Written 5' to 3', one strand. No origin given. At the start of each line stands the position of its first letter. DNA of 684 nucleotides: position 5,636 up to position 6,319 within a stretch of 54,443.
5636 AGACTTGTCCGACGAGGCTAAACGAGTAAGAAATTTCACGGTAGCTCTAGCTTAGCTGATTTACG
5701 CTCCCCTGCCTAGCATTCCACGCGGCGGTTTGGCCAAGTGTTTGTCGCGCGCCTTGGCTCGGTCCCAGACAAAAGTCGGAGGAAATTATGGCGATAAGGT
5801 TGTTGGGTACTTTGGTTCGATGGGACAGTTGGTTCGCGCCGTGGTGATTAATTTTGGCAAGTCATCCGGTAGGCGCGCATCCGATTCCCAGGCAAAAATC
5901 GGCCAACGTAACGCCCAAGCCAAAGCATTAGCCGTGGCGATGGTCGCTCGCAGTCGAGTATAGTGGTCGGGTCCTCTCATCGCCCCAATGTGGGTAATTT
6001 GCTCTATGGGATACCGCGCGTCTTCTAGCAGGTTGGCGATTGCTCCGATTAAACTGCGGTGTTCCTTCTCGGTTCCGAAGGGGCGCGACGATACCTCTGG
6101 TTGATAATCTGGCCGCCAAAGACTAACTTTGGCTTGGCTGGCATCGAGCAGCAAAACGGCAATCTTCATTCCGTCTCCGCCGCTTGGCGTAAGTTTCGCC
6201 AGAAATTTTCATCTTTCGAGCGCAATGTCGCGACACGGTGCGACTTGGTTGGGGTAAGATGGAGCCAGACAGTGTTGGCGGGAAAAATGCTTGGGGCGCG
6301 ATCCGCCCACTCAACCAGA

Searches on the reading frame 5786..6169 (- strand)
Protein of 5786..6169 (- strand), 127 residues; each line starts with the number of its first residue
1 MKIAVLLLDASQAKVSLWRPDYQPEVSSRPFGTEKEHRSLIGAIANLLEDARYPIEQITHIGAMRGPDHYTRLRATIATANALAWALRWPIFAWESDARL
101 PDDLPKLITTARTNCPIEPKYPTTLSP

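Call 45: search_protein_families(library=pfam, proteins=[window:5786-6169:-], max_evalue=0.0001)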
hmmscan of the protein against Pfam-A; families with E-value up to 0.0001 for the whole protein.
window:5786-6169:- (127 aa): 1 family
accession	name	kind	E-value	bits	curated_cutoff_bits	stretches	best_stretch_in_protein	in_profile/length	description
PF00814.31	TsaD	-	4e-06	27.2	24.8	1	33-92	25-85/264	tRNA N6-adenosine threonylcarbamoyltransferase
